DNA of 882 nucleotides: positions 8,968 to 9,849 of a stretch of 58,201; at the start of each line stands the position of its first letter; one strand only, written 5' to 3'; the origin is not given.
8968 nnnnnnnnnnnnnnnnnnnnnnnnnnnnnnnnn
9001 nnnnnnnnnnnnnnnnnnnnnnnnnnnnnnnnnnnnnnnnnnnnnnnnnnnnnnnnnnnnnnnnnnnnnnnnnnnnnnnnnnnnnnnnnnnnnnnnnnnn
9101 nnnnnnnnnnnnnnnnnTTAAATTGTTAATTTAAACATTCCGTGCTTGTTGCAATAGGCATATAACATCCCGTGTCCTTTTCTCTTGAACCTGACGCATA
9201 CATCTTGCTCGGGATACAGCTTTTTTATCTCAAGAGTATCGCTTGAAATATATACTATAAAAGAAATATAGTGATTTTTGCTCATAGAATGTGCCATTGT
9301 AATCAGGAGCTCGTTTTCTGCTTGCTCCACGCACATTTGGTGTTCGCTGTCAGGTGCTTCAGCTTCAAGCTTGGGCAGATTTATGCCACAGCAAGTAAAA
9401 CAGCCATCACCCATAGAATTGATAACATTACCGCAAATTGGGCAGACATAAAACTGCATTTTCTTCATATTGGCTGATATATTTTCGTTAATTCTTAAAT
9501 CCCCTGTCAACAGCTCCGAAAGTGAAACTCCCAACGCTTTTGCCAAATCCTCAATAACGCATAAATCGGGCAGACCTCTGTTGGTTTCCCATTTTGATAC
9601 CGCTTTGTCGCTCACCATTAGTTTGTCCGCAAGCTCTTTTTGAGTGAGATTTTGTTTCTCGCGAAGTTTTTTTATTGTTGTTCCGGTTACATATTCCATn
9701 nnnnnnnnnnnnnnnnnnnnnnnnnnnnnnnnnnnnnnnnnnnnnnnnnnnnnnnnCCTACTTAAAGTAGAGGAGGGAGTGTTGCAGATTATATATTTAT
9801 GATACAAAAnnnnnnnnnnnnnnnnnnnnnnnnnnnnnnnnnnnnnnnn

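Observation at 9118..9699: XRE-type HTH fused to a full 2Fe superoxide reductase (desulfoferrodoxin): a possible one-component superoxide or iron sensor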

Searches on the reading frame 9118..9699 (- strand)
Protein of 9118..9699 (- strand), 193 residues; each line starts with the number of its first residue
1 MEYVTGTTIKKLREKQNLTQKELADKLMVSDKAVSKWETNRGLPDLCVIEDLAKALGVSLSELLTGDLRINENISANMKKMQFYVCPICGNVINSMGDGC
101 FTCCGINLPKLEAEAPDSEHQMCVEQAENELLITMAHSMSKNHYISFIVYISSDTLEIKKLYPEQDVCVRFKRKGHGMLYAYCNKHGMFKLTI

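Call 3: search_protein_families(library=pfam, proteins=[window:9118-9699:-], max_evalue=1)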
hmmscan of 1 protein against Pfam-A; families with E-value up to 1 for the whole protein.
window:9118-9699:- (193 aa): 21 families
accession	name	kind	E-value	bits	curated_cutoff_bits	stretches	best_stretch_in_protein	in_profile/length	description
PF01381.28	HTH_3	-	7.4e-17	61.6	23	1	9-63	1-55/55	Helix-turn-helix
PF13560.12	HTH_31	-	1.7e-09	38.3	27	1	6-63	3-61/64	Helix-turn-helix domain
PF12844.13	HTH_19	-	2.1e-09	37.6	30.2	1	8-66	3-61/64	Helix-turn-helix domain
PF01880.24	Desulfoferrodox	-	1.1e-05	26.3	22.2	1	135-190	34-96/98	Desulfoferrodoxin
PF07022.19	Phage_CI_repr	-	1.4e-05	25.8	22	1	9-67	3-61/65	Bacteriophage CI repressor helix-turn-helix domain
PF13443.12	HTH_26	-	1.6e-05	25.5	22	1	9-65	2-59/63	Cro/C1-type HTH DNA-binding domain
PF08279.18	HTH_11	-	0.00014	22.1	25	1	9-36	6-34/55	HTH domain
PF06397.17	Desulfoferrod_N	-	0.0038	17.3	23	1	79-105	2-30/36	Desulfoferrodoxin, N-terminal domain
PF15731.11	MqsA_antitoxin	-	0.0052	17.3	30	1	3-50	68-115/131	Antitoxin component of bacterial toxin-antitoxin system, MqsA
PF01047.28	MarR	-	0.0068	16.7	24.6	1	10-37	10-37/59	MarR family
PF15943.11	YdaS_toxin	-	0.0074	16.5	30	1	20-44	11-36/65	Bacterial toxin YdaS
PF14549.12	P22_Cro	-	0.014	15.5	30.2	1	20-38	12-30/60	DNA-binding transcriptional regulator Cro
PF13412.12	HTH_24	-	0.019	15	21.9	1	12-35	12-35/48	Winged helix-turn-helix DNA-binding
PF04545.22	Sigma70_r4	-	0.029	14.3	24.1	1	12-38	15-41/50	Sigma-70, region 4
PF10668.15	Phage_terminase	-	0.035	14.2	22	0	18-38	23-43/67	Phage terminase small subunit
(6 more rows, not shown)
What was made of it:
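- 9505..9684 (-): XRE/cI-type helix-turn-helix domain, aa 6-65, five helices. The recognition helix contains the invariant S35-K36-W37-E38-T39. HTH_3 E 7.4e-17 (call 3).
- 9370..9462 (-): Desulforedoxin-like centre I knuckle, aa 80-110, with C86-x2-C89-x13-C103-C104. PF06397 is below its cut-off (call 3).
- Checked: Pfam HTH_3, aa 9-63, E 7.4e-17, 61.6 bits against a cut-off of 23 (call 3). PF01880 Desulfoferrodoxin, 26.3 bits against 22.2, passes (call 3).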

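Call 4: search_protein_families(library=ncbifam, proteins=[window:9118-9699:-], max_evalue=1)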
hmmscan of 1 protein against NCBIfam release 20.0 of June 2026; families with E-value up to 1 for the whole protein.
window:9118-9699:- (193 aa): 27 families (the best 25 are shown)
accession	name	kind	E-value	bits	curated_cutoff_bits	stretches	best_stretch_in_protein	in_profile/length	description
TIGR00320.1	dfx_rbo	equivalog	7e-13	48.9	146.9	1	79-190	3-123/125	desulfoferrodoxin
NF041951.1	phage_RstR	subfamily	7.7e-12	45.5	80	1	7-68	5-66/108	RstR family transcriptional repressor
TIGR00270.2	TIGR00270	equivalog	6.2e-09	35.9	110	1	7-64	78-135/159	multiprotein bridging factor aMBF1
NF052239.1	antitox_spr1629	equivalog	4.6e-08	32.6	335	1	5-72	3-70/377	spr1629 family repressor/antitoxin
TIGR03830.1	CxxCG_CxxCG_HTH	subfamily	8.3e-08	32.1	61.8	1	4-44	65-105/127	type II TA system antitoxin MqsA family protein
NF010465.0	PRK13890.1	equivalog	2e-07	31.2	96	1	3-65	4-66/121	conjugal transfer protein TrbA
TIGR03070.1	couple_hipB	subfamily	6.9e-07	29.1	71.65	1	6-60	4-58/58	type II toxin-antitoxin system Y4mF family antitoxin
NF047948.1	male_kill_WMK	equivalog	3.3e-06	26.8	300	1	3-67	161-225/300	WO male-killing family protein Wmk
NF007257.0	PRK09706.1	subfamily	5.4e-06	26.2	101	1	5-67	6-68/135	transcriptional repressor DicA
NF006015.0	PRK08154.1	subfamily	6.5e-06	25.5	204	1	6-67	32-93/314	anaerobic benzoate catabolism transcriptional regulator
NF003162.0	PRK04140.1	equivalog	1.2e-05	24.5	263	1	4-62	126-184/317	transcriptional regulator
NF007481.0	PRK10072.1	equivalog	0.00026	21.4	110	1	7-44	36-73/96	HTH-type transcriptional regulator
NF040522.1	VC1465_fam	subfamily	0.00027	21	70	1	9-41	1-33/111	VC1465 family Xer recombination activation factor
NF007408.0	PRK09943.1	equivalog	0.00032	20.3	211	1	5-67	8-70/185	HTH-type transcriptional regulator PuuR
NF007271.0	PRK09726.1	equivalog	0.00047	20.1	79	1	8-60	16-68/88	type II toxin-antitoxin system antitoxin HipB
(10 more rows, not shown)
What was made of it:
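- On 2Fe-SOR / desulfoferrodoxin (TIGR00320, PF01880 + PF06397): TIGR00320 scores 48.9 bits against 146.9 (call 4).
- Checked: TIGR00320 dfx_rbo covers aa 79-190, E 7e-13, but scores 48.9 bits against a cut-off of 146.9 (call 4).
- TIGR00320 scores far below its cut-off (call 4).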

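Call 5: search_solved_structures(query=window:9118-9699:-, max_evalue=1, show_alignments=4)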
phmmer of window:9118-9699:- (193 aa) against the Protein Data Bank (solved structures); distinct sequences matched with E-value up to 1: 60.
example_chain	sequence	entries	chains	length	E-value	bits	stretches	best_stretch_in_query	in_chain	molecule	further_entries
2ji2_A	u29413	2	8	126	4e-09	39.7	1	79-190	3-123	Desulfoferrodoxin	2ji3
1vzg_A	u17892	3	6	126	1.6e-08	37.7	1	79-190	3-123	DESULFOFERRODOXIN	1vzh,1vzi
2ji1_A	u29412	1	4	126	1.8e-08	37.5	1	79-190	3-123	Desulfoferrodoxin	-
9sf2_A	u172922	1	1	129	3.3e-06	30.2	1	4-71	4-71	Transcriptional regulator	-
9k3w_A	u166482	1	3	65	2.6e-05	27.2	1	8-64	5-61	Transcriptional regulator, PbsX family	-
1dfx_A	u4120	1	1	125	3.1e-05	27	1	79-190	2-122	DESULFOFERRODOXIN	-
8tac_A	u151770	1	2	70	0.00014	24.9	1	6-59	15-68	DBP48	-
2mez_A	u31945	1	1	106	0.00051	23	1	8-63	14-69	Multiprotein Bridging Factor (MBP-like)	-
1x57_A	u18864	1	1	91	0.00064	22.7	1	5-60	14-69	Endothelial differentiation-related factor 1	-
9b0q_CH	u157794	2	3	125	0.0013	21.7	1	5-60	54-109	Endothelial differentiation-related factor 1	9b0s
9p73_CH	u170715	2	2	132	0.0015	21.6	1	5-60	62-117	Endothelial differentiation-related factor 1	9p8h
6zvh_i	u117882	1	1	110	0.0015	21.5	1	5-60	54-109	Endothelial differentiation-related factor 1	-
7o81_AU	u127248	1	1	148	0.0017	21.3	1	5-60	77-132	EDF1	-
9rpv_E4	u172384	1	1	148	0.0018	21.2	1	5-60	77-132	Endothelial differentiation-related factor 1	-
3bs3_A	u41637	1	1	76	0.0019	21.2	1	12-70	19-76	Putative DNA-binding protein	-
1adr_A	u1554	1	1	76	0.0044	20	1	5-69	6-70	P22 C2 REPRESSOR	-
3jxb_C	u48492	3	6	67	0.042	16.8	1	5-67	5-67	Repressor protein C2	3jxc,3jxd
1y07_A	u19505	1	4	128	0.16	14.9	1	112-189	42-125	desulfoferrodoxin (rbo)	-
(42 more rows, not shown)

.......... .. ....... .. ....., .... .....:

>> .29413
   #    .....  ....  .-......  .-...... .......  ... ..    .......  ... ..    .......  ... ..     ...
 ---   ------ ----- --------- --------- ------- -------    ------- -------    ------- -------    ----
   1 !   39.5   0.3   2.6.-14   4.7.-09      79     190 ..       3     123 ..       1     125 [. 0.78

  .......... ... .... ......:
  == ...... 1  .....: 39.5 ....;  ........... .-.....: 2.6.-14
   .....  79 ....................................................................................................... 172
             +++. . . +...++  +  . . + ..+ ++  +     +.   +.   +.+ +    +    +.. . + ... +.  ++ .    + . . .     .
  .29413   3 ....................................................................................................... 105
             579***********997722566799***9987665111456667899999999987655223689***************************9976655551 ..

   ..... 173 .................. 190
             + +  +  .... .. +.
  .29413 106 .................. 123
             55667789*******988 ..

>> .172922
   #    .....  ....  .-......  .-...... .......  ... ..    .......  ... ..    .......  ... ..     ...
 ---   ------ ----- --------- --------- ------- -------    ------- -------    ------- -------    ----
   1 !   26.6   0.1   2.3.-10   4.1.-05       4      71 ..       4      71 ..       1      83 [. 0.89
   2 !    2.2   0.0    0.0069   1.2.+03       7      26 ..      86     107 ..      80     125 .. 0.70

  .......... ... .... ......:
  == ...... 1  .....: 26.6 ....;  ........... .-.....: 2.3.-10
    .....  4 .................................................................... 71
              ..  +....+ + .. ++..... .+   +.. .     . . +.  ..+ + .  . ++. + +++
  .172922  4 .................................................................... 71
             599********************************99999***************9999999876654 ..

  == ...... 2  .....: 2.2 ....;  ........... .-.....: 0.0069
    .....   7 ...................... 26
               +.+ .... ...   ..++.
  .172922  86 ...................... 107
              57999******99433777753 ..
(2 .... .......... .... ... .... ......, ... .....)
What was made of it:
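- Checked: phmmer against PDB: D. baarsii SOR 2ji2/2ji1 at E 4e-9 to 2e-8, and 1dfx at 3e-5 (call 5).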

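Call 7: find_homologous_proteins(query=window:9118-9699:-)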
Query window:9118-9699:- (193 aa): 2762 proteins with E <= 0.001 among 2857 candidates; the best 120 are listed.
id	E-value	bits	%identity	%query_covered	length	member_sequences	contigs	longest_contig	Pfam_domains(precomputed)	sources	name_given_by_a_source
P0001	1.1e-124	431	98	100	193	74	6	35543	PF12844.14,PF01381.29,PF07022.20,PF13560.13,PF13443.13,PF01880.25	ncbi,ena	ncbi:MAG: helix-turn-helix domain-containing protein [Monoglobaceae bacterium]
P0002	1.7e-111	388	88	100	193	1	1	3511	PF12844.14,PF01381.29,PF13560.13,PF13443.13,PF01880.25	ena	-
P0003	4.3e-106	371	82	100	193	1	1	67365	PF12844.14,PF01381.29,PF07022.20,PF13560.13,PF13443.13,PF01880.25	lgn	-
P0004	1.9e-99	349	77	100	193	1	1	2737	PF12844.14,PF01381.29,PF07022.20,PF13560.13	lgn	-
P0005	4.2e-94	331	74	98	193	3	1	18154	PF13412.13,PF12844.14,PF01381.29,PF07022.20,PF13560.13,PF13443.13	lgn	-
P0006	5.5e-88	311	68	100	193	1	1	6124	PF12844.14,PF01381.29,PF13560.13,PF13443.13,PF01880.25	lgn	-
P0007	1.6e-87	310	67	100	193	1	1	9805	PF12844.14,PF01381.29,PF07022.20,PF13560.13,PF13443.13,PF01880.25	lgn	-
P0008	1.8e-87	310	68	98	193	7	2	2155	PF12844.14,PF01381.29,PF07022.20,PF13560.13,PF13443.13,PF01880.25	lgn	-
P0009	2.0e-87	310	68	98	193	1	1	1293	PF12844.14,PF01381.29,PF07022.20,PF13560.13,PF13443.13,PF01880.25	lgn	-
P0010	4.9e-87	308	67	100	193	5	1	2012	PF12844.14,PF01381.29,PF13560.13,PF13443.13,PF01880.25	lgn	-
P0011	6.9e-87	308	66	98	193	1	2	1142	PF12844.14,PF01381.29,PF07022.20,PF13560.13,PF13443.13,PF01880.25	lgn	-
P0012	2.4e-86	306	66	100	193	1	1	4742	PF12844.14,PF01381.29,PF13560.13,PF13443.13,PF01880.25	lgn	-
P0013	4.3e-86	305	68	100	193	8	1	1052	PF12844.14,PF01381.29,PF07022.20,PF13560.13,PF13443.13,PF01880.25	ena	-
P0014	4.5e-86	305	66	99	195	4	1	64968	PF12844.14,PF01381.29,PF13560.13,PF13443.13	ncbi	ncbi:MAG: helix-turn-helix domain-containing protein [Bariatricus sp.]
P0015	4.5e-86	305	66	100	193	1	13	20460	PF12844.14,PF01381.29,PF13560.13,PF13443.13,PF01880.25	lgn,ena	-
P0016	4.5e-86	305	66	100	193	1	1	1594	PF12844.14,PF01381.29,PF13560.13,PF13443.13,PF01880.25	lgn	-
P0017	4.5e-86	305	66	100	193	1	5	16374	PF12844.14,PF01381.29,PF13560.13,PF13443.13,PF01880.25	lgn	-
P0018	4.6e-86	305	66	100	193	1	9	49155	PF12844.14,PF01381.29,PF13560.13,PF13443.13,PF01880.25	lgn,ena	-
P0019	4.6e-86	305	66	100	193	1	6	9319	PF12844.14,PF01381.29,PF13560.13,PF13443.13,PF01880.25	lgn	-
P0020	4.7e-86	305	64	98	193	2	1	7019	PF12844.14,PF01381.29,PF13560.13,PF13443.13,PF01880.25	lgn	-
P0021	5.1e-86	305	67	100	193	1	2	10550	PF12844.14,PF01381.29,PF13560.13,PF13443.13,PF01880.25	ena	-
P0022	8.8e-86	304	66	100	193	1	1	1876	PF12844.14,PF01381.29,PF13560.13,PF13443.13,PF01880.25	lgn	-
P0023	1.2e-85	304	66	100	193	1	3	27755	PF12844.14,PF01381.29,PF13560.13,PF13443.13,PF01880.25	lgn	-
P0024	1.2e-85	304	66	100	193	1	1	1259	PF12844.14,PF01381.29,PF13560.13,PF13443.13,PF01880.25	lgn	-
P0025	3.0e-85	303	65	100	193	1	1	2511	PF12844.14,PF01381.29,PF07022.20,PF13560.13,PF13443.13,PF01880.25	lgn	-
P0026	8.1e-85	301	66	98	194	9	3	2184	PF12844.14,PF01381.29,PF07022.20,PF13560.13,PF13443.13,PF01880.25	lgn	-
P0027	8.7e-85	301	64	98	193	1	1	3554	PF12844.14,PF01381.29,PF13560.13,PF13443.13,PF01880.25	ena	-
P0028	9.5e-85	301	67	100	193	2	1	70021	PF13412.13,PF12844.14,PF01381.29,PF07022.20,PF13560.13,PF13443.13,PF01880.25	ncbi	-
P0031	1.9e-84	300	65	100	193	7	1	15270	PF12844.14,PF01381.29,PF07022.20,PF13560.13,PF13443.13,PF01880.25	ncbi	-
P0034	2.2e-84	300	67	98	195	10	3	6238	PF12844.14,PF01381.29,PF13560.13,PF13443.13,PF01880.25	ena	-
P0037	3.1e-84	299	66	98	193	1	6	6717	PF13412.13,PF12844.14,PF01381.29,PF07022.20,PF13560.13,PF13443.13,PF01880.25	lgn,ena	-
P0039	4.1e-84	299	65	100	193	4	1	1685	PF13412.13,PF08279.19,PF12844.14,PF01381.29,PF07022.20,PF13560.13,PF13443.13,PF01880.25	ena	-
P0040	4.3e-84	299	69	99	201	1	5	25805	PF12844.14,PF01381.29,PF13560.13,PF13443.13,PF01880.25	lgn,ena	-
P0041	5.3e-84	298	67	100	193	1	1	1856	PF12844.14,PF01381.29,PF07022.20,PF13560.13,PF13443.13,PF01880.25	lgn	-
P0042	5.4e-84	298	65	100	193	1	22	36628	PF13412.13,PF12844.14,PF01381.29,PF07022.20,PF13560.13,PF13443.13,PF01880.25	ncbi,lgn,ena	-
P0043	6.1e-84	298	62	98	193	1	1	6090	PF12844.14,PF01381.29,PF07022.20,PF13560.13,PF13443.13,PF01880.25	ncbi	-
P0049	1.3e-83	297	68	98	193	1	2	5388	PF13412.13,PF12844.14,PF01381.29,PF07022.20,PF13560.13,PF13443.13,PF01880.25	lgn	-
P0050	1.4e-83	297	65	100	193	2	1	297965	PF12844.14,PF01381.29,PF07022.20,PF13560.13,PF13443.13,PF01880.25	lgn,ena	-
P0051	1.4e-83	297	65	100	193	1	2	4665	PF13412.13,PF12844.14,PF01381.29,PF07022.20,PF13560.13,PF13443.13,PF01880.25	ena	-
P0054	1.6e-83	297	67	98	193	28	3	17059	PF12844.14,PF01381.29,PF13560.13,PF13443.13,PF01880.25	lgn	-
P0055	1.8e-83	297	64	100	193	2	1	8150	PF12844.14,PF01381.29,PF07022.20,PF13560.13,PF13443.13,PF01880.25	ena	-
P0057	2.0e-83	297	65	100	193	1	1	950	PF13412.13,PF12844.14,PF01381.29,PF07022.20,PF13560.13,PF13443.13,PF01880.25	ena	-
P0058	2.1e-83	297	64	100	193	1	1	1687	PF12844.14,PF01381.29,PF07022.20,PF13560.13,PF13443.13,PF01880.25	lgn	-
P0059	2.1e-83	297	65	100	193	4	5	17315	PF12844.14,PF01381.29,PF13560.13,PF13443.13,PF01880.25,PF06397.18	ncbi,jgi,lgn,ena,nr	ncbi:MAG: helix-turn-helix domain-containing protein [Eubacteriales bacterium]|jgi:transcriptional r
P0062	2.9e-83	296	65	98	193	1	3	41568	PF12844.14,PF01381.29,PF07022.20,PF13560.13,PF13443.13,PF01880.25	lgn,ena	-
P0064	3.3e-83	296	65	98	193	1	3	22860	PF12844.14,PF01381.29,PF07022.20,PF13560.13,PF13443.13,PF01880.25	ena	-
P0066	3.8e-83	296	64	100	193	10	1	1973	PF13412.13,PF12844.14,PF01381.29,PF13560.13,PF13443.13,PF01880.25,PF06397.18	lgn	-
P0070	5.3e-83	295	66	100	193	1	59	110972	PF13412.13,PF12844.14,PF01381.29,PF07022.20,PF13560.13,PF13443.13,PF01880.25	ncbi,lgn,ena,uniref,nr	ncbi:helix-turn-helix domain-containing protein [Faecalicatena contorta]|uniref:helix-turn-helix dom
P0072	6.6e-83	295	65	100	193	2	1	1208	PF08279.19,PF12844.14,PF01381.29,PF07022.20,PF13560.13,PF13443.13,PF01880.25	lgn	-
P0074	6.9e-83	295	65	100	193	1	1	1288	PF13412.13,PF12844.14,PF01381.29,PF07022.20,PF13560.13,PF13443.13,PF01880.25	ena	-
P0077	8.0e-83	295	64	98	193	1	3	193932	PF12844.14,PF01381.29,PF07022.20,PF13560.13,PF13443.13,PF01880.25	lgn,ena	-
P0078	8.5e-83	295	66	100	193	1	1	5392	PF12844.14,PF01381.29,PF07022.20,PF13560.13,PF13443.13,PF01880.25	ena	-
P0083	1.3e-82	294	66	100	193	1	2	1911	PF13412.13,PF12844.14,PF01381.29,PF07022.20,PF13560.13,PF13443.13,PF01880.25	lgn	-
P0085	1.4e-82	294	65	100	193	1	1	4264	PF13412.13,PF12844.14,PF01381.29,PF07022.20,PF13560.13,PF13443.13,PF01880.25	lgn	-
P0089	1.5e-82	294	65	100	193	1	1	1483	PF13412.13,PF12844.14,PF01381.29,PF13560.13,PF13443.13,PF01880.25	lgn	-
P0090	1.5e-82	294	64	98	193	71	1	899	PF12844.14,PF01381.29,PF07022.20,PF13560.13,PF13443.13,PF01880.25,PF06397.18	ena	-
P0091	1.7e-82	294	64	98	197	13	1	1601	PF12844.14,PF01381.29,PF13560.13,PF13443.13,PF01880.25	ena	-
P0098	2.2e-82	293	64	98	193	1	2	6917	PF12844.14,PF01381.29,PF07022.20,PF13560.13,PF13443.13,PF01880.25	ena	-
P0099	2.2e-82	293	64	100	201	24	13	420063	PF13412.13,PF12844.14,PF01381.29,PF07022.20,PF13560.13,PF13443.13,PF01880.25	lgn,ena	-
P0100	2.2e-82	293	64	98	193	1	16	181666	PF12844.14,PF01381.29,PF07022.20,PF13560.13,PF13443.13,PF01880.25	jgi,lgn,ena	-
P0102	2.6e-82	293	64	100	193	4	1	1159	PF13412.13,PF12844.14,PF01381.29,PF07022.20,PF13560.13,PF13443.13,PF01880.25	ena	-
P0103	2.6e-82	293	64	100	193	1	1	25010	PF12844.14,PF01381.29,PF07022.20,PF13560.13,PF01880.25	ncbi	-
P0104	3.4e-82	293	64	100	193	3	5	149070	PF12844.14,PF01381.29,PF13560.13,PF13443.13,PF01880.25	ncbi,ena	-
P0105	3.5e-82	293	64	100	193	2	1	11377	PF12844.14,PF01381.29,PF13560.13,PF13443.13,PF01880.25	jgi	-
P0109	3.8e-82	292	66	98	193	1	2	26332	PF12844.14,PF01381.29,PF13560.13,PF13443.13,PF01880.25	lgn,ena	-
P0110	3.8e-82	292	63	100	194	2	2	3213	PF12844.14,PF01381.29,PF07022.20,PF13560.13,PF13443.13,PF01880.25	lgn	-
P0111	4.0e-82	292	64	98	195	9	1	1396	PF12844.14,PF01381.29,PF07022.20,PF13560.13,PF13443.13,PF01880.25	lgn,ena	-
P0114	4.0e-82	292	65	98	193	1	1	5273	PF12844.14,PF01381.29,PF13560.13,PF13443.13,PF01880.25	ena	-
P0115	4.0e-82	292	65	98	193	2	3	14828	PF12844.14,PF01381.29,PF07022.20,PF13560.13,PF13443.13,PF01880.25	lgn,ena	-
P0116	4.1e-82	292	67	98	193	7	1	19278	PF13412.13,PF12844.14,PF01381.29,PF07022.20,PF13560.13,PF13443.13,PF01880.25,PF06397.18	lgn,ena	-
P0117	4.1e-82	292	64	98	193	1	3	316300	PF12844.14,PF01381.29,PF07022.20,PF13560.13,PF13443.13,PF01880.25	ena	-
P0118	4.1e-82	292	67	99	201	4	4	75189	PF12844.14,PF01381.29,PF13560.13,PF13443.13,PF01880.25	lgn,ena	-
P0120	5.0e-82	292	63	98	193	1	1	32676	PF12844.14,PF01381.29,PF07022.20,PF13560.13,PF13443.13,PF06397.18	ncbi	ncbi:MAG: helix-turn-helix domain-containing protein [Lachnospiraceae bacterium]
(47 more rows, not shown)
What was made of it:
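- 9118..9699 (-): Whole gene, 193 aa plus stop: an HTH-Dx-SOR class protein. 2762 relatives at 90% clustering (call 7).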

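Call 16: find_related_loci(query=A1, collection=genome_contigs, flank=6000)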
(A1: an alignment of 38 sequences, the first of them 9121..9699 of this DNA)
Query A1 (193 aa) in genome_contigs; peptide patterns used: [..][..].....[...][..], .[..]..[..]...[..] (x = any residue, [..] = any of these).
600 stretches matched a pattern (row limit reached: there are more); 588 encode a relative of the query (tblastn E <= 1e-3); the best 80 are kept; 80 distinct loci.
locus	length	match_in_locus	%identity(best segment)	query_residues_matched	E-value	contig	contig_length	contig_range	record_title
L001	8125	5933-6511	92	1-193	1e-121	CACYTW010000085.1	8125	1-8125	MAG: uncultured Ruminococcus sp. isolate RUG12270 genome assembly, contig: RUG12270_asm_85, whole genome shotgun sequenc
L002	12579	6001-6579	64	1-193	2e-89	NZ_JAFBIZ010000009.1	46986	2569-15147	Faecalicatena contorta strain ET51 Prase_4_NODE_9_length_46986_cov_34.0586, whole genome shotgun sequence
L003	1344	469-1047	62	1-193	1e-94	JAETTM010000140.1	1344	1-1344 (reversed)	MAG: Lachnospiraceae bacterium isolate S4_Bin4 scaffold_31242, whole genome shotgun sequence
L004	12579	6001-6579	63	1-193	5e-87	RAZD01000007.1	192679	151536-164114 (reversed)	Bacterium C-53 strain C-53 Scaffold7_1, whole genome shotgun sequence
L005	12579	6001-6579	63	1-193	8e-87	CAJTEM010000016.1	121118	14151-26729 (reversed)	Lachnospiraceae bacterium isolate B67_67_LP_H genome assembly, contig: MGBC000124.16, whole genome shotgun sequence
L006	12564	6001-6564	64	1-188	8e-86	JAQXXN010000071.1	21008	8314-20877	MAG: Thermoflexaceae bacterium isolate SUG1613 k141_8514721, whole genome shotgun sequence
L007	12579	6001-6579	61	1-193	5e-85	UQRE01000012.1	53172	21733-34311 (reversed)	uncultured Dorea sp. isolate UMGS566 genome assembly, contig: NODE_163_length_53172_cov_72.5835, whole genome shotgun se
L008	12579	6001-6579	61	1-193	3e-84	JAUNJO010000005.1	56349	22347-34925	MAG: Eubacteriales bacterium isolate S2A_St_36 NODE_119_length_56349_cov_13.744040, whole genome shotgun sequence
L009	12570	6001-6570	62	1-190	6e-84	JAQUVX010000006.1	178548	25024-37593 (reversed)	MAG: Lachnospiraceae bacterium isolate STD2_177 NODE_161_length_178548_cov_18.501595_Sandtown_D2, whole genome shotgun s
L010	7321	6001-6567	60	1-189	2e-82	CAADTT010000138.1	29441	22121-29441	MAG TPA_asm: Lachnospiraceae bacterium, isolate HGM12126, WGS project CAADTT010000000 data, contig: ERS235548_25_k99_186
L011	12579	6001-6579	58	1-190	3e-78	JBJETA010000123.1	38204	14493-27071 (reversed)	MAG: Anaerovoracaceae bacterium isolate PUUB24_bin.035 NODE_521_length_38204_cov_5.503788, whole genome shotgun sequence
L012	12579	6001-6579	54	1-193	4e-78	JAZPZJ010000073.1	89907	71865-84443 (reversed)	MAG: Oscillospiraceae bacterium isolate T1900044645_TS20190111.MAGScoT_cleanbin_000033 SGB_1343_k141_1107144, whole geno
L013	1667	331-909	57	1-193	4e-81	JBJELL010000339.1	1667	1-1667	MAG: Lachnospiraceae bacterium isolate LOHA11_bin.032 NODE_66490_length_1667_cov_6.429901, whole genome shotgun sequence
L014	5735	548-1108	57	3-189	3e-76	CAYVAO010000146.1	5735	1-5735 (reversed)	MAG TPA_asm: uncultured Christensenella sp. isolate SRP167436_co1_26 genome assembly, contig: NODE_23460_length_5735_cov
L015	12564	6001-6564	59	2-189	3e-76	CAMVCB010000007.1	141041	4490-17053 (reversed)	MAG TPA_asm: uncultured Treponema sp. isolate SRR8387715_bin.109_metaWRAP_v1.3_MAG genome assembly, contig: ERZ14209540.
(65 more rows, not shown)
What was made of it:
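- Spread: the family occurs in Bacillota, Actinomycetota (Collinsella, Adlercreutzia) and Spirochaetota (Treponema) (call 16).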

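Call 32: predict_structure(alignment_id=A1)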
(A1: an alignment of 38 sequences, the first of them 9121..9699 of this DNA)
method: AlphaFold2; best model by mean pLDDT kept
length: 193 residues; sequences in the alignment: 38
mean_pLDDT: 80.4   pTM: 0.56
mean pLDDT of the five models: 80.4, 74.4, 74.2, 73.8, 70.6
residues with pLDDT >= 90: 48; 70-90: 117; 50-70: 13; < 50: 15
segments of 3 or more residues with pLDDT < 50: 1-3, 68-79
pLDDT, mean of each block of 10 residues (from residue 1): 65 89 92 88 75 79 59 39 78 77 80 84 90 92 91 83 91 83 88 87
secondary structure, 60 per line:
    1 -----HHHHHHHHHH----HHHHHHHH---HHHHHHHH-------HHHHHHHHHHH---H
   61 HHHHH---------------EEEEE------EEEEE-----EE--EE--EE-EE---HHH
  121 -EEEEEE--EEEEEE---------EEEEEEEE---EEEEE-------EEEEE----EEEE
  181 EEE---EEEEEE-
elements in order: H6-15 H20-27 H31-38 H46-56 H60-65 E81-85 E92-96 E122-127 E130-135 E145-152 E156-160 E168-172 E177-183 E187-192
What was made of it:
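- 9505..9684 (-): AF2 helices 6-15, 20-27, 31-38, 46-56 and 60-65 (call 32).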
